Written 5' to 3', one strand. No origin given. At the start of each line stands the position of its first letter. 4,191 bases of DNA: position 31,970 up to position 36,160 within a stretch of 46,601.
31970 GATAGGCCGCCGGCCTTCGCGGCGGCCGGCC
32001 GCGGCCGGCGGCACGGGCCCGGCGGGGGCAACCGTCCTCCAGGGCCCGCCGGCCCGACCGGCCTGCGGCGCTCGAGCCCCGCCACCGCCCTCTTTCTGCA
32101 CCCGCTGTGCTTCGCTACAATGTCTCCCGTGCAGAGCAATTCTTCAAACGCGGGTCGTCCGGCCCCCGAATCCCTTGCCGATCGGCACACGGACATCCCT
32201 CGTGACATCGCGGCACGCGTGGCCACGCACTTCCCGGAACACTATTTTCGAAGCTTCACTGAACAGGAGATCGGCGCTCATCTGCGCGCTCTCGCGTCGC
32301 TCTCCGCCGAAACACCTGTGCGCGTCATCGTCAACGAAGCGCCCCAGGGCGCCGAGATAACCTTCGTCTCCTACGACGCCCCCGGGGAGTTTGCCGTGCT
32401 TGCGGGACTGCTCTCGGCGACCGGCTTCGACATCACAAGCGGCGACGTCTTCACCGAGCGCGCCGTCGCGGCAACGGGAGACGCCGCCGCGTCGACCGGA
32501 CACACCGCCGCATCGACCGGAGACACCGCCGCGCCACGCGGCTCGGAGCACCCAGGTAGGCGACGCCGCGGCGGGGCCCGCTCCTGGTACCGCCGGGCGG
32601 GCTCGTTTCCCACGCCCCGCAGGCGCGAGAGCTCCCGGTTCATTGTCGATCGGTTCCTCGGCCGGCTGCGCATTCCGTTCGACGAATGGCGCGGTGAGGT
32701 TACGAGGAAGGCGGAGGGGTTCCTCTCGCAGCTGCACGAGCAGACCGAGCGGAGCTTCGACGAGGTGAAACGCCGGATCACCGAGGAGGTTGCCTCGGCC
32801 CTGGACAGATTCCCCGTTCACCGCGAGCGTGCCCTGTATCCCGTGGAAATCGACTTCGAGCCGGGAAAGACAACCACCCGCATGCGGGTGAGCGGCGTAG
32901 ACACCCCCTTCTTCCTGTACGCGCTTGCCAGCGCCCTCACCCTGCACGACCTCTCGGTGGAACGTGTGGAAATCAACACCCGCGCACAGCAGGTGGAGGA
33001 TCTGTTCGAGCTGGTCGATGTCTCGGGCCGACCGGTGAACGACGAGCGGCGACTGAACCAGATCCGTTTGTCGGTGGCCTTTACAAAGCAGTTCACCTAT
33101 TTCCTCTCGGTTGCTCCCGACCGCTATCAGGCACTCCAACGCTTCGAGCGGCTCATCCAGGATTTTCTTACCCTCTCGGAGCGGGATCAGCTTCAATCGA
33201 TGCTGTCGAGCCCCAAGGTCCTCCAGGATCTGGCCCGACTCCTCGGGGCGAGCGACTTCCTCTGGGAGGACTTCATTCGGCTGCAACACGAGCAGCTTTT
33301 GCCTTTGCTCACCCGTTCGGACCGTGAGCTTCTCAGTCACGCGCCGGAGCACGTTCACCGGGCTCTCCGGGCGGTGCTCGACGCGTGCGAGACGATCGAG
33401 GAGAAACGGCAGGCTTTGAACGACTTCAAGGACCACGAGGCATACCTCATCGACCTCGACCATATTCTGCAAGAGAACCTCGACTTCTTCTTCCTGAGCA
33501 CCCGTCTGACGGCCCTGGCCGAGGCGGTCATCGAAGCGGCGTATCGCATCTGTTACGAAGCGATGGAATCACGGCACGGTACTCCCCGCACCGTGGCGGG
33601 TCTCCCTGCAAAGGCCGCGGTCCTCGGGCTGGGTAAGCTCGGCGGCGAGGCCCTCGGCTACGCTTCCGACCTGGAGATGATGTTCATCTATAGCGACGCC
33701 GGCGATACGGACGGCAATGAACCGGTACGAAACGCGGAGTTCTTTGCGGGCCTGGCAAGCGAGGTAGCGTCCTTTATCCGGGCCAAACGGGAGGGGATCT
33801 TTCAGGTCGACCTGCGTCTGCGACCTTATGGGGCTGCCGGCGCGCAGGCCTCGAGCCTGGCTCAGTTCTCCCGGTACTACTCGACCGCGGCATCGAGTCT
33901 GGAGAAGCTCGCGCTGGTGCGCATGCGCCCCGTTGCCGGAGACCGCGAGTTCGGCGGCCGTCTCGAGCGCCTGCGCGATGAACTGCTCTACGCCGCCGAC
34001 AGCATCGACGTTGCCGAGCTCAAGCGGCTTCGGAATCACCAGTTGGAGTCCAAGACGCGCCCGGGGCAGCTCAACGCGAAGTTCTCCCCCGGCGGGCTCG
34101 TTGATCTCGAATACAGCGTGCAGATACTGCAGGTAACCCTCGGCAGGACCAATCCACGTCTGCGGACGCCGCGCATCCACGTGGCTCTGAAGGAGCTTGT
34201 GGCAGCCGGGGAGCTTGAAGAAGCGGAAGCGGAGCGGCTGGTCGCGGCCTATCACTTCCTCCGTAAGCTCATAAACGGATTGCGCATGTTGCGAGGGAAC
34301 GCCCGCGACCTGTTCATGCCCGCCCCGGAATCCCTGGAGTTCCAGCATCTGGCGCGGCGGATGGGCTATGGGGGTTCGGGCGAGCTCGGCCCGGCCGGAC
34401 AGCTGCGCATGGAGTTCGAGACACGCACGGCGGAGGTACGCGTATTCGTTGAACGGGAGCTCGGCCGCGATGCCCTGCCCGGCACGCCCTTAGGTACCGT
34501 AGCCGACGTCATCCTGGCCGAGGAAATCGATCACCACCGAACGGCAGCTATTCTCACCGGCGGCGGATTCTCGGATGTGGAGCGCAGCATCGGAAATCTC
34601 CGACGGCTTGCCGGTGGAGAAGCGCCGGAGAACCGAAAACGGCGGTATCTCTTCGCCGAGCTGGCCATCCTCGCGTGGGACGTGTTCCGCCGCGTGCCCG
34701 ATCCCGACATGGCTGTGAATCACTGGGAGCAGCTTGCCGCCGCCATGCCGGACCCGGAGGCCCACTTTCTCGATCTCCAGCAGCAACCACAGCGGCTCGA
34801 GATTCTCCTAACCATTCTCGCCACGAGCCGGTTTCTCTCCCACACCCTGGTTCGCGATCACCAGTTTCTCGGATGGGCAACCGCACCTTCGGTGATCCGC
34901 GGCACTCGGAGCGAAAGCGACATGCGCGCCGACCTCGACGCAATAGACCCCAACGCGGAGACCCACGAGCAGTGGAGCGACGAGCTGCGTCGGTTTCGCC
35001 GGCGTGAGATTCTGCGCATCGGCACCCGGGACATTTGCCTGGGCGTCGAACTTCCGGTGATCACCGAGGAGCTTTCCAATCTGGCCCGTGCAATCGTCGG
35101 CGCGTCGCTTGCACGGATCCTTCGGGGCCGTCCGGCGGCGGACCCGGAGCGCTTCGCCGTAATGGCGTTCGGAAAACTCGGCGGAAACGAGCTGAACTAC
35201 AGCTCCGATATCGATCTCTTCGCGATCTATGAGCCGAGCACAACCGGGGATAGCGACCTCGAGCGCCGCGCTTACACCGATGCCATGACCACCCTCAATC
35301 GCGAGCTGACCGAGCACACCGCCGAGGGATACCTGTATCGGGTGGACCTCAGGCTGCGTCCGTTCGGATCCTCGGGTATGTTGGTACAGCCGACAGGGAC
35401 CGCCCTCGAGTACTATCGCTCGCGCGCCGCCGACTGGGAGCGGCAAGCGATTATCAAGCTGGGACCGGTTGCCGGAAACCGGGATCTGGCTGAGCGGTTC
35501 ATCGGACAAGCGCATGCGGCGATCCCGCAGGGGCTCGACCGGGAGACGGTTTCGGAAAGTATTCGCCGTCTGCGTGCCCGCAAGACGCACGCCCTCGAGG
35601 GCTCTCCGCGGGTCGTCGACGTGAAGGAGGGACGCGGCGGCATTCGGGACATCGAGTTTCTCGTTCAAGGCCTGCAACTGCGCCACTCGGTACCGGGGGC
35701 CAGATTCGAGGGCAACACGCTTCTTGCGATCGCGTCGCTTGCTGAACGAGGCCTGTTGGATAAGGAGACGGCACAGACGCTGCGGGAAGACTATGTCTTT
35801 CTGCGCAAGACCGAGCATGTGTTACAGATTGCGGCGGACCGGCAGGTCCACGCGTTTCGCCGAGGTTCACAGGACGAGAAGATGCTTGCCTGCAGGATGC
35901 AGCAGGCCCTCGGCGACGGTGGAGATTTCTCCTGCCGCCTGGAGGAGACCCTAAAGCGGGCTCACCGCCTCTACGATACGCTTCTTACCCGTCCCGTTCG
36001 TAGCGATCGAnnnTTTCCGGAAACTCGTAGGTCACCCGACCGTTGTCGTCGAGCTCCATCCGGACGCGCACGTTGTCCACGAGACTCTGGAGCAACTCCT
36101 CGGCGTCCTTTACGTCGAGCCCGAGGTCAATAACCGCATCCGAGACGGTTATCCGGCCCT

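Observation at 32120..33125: GlnE carries an N-terminal GlnD-like double-ACT module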

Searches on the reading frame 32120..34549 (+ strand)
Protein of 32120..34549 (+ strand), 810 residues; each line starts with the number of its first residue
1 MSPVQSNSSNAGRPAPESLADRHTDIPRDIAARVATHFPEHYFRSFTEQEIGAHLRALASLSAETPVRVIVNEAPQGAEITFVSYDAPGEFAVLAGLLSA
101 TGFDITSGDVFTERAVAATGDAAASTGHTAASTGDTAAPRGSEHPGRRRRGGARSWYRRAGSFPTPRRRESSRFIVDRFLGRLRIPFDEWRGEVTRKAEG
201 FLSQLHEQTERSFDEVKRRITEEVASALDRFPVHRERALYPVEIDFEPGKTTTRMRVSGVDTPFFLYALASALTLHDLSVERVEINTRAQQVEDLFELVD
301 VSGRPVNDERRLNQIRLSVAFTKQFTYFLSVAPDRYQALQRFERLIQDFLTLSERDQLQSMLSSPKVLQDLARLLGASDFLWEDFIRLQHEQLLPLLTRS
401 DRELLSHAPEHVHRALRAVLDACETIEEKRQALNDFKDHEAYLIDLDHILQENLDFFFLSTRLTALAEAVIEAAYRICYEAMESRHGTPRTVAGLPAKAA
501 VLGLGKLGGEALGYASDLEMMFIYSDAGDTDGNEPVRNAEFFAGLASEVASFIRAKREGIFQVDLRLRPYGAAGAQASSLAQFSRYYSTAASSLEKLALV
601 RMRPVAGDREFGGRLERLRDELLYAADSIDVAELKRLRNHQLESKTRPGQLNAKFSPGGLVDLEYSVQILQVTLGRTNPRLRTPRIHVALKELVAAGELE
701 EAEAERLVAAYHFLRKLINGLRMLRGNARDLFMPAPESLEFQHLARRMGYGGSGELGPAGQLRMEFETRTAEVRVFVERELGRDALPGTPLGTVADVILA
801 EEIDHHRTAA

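Call 89: predict_structure(alignment_id=A4)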
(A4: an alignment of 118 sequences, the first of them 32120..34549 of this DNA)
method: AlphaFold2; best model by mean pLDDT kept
length: 810 residues; sequences in the alignment: 118
mean_pLDDT: 87.7   pTM: 0.84
mean pLDDT of the five models: 87.7, 86.3, 86.1, 85.8, 85.3
residues with pLDDT >= 90: 528; 70-90: 189; 50-70: 45; < 50: 48
segments of 3 or more residues with pLDDT < 50: 1-9, 125-143, 145-152, 159-162
pLDDT, mean of each block of 10 residues (from residue 1): 41 90 95 94 94 97 95 96 94 96 95 78 47 41 43 49 50 92 96 98 92 95 94 67 91 94 91 91 90 94 92 90 86 88 84 81 73 63 73 70 89 98 98 95 88 88 97 98 98 98 97 92 98 98 98 85 92 92 96 96 98 98 92 94 91 94 97 97 97 98 97 93 80 89 88 86 95 95 86 82 84
secondary structure, 60 per line:
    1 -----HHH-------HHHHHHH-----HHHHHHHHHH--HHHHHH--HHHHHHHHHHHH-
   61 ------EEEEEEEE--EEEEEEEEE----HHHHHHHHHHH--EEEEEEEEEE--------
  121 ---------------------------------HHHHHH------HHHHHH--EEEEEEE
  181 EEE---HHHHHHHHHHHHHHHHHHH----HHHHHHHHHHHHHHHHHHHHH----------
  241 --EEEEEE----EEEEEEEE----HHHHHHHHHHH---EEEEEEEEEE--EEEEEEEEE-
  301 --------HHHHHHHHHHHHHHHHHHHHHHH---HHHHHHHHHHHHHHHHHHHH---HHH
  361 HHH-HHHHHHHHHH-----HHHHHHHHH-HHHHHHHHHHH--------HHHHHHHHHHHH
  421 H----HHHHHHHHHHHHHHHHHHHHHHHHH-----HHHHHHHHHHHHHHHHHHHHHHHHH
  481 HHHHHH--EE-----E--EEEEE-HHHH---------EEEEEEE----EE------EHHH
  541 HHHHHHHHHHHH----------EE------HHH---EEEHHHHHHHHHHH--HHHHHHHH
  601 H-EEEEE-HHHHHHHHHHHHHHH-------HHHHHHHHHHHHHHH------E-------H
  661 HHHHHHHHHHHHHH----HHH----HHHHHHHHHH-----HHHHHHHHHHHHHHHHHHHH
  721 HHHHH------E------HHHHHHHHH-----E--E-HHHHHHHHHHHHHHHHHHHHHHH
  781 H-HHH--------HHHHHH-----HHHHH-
elements in order (helices of 4 or more, strands of 3 or more residues): H16-22 H28-37 H40-45 H48-59 E67-74 E77-85 H90-100 E103-112 H154-159 H166-171 E174-183 H187-205 H210-230 E243-248 E253-260 H265-275 E279-288 E291-299 H309-331 H335-354 H358-363 H365-374 H380-388 H390-400 H409-421 H426-450 H456-486 E499-503 H505-508 E518-524 H538-552 E577-579 H580-590 H593-601 E603-607 H609-623 H631-645 H660-674 H686-695 H701-725 H739-747 H758-781 H794-799 H805-809

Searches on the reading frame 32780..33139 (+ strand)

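Call 5: search_protein_families(library=pfam, proteins=[window:32780-33139:+], max_evalue=10)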
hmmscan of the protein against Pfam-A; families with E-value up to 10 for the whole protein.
window:32780-33139:+ (120 aa): 1 family
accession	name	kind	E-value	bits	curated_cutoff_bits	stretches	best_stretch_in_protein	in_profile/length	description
PF08632.15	Zds_C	-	0.074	13.3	25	1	7-20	7-20/52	Activator of mitotic machinery Cdc14 phosphatase activation C-term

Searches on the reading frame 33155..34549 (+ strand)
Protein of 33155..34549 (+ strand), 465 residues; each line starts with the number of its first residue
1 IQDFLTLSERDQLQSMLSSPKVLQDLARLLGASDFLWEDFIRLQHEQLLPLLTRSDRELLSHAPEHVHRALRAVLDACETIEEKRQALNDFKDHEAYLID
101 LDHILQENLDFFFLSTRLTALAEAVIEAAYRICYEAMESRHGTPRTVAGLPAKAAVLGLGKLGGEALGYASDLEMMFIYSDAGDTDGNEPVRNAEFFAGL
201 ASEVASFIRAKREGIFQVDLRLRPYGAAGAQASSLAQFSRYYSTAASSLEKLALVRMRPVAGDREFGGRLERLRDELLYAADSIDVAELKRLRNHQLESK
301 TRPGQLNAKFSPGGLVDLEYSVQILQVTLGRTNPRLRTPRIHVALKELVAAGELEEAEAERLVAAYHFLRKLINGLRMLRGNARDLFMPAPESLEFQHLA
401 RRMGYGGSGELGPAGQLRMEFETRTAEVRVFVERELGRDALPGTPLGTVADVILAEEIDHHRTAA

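Call 91: search_solved_structures(query=window:33155-34549:+, max_evalue=0.001)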
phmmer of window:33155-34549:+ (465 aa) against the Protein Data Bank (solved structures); distinct sequences matched with E-value up to 0.001: 2.
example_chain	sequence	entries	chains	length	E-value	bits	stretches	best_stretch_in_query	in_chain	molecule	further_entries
3k7d_A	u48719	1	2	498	3.8e-33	118.3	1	69-378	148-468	Glutamate-ammonia-ligase adenylyltransferase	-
1v4a_A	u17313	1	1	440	4.6e-31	111.4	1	116-401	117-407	Glutamate-ammonia-ligase adenylyltransferase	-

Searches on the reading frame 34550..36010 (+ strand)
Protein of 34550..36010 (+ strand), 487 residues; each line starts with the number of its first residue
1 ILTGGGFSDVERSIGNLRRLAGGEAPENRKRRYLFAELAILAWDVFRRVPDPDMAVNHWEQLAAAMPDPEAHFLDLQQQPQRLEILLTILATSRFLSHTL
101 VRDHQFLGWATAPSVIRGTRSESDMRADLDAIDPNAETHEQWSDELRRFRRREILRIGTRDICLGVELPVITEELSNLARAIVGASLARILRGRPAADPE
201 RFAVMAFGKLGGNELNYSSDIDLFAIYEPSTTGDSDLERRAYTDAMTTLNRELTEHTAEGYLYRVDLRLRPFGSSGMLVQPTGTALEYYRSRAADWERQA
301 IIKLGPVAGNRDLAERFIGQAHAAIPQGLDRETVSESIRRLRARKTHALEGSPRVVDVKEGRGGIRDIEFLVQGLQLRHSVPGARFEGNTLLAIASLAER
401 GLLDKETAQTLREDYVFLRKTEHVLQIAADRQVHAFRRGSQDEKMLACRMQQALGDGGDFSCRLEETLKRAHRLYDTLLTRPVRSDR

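Call 92: search_solved_structures(query=window:34550-36010:+, max_evalue=0.001)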
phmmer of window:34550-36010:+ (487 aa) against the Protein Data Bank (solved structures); distinct sequences matched with E-value up to 0.001: 2.
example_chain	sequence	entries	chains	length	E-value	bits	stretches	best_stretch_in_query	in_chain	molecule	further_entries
1v4a_A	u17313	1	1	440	2.4e-36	128.7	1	143-450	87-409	Glutamate-ammonia-ligase adenylyltransferase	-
3k7d_A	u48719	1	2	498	1.2e-34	123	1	73-426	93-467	Glutamate-ammonia-ligase adenylyltransferase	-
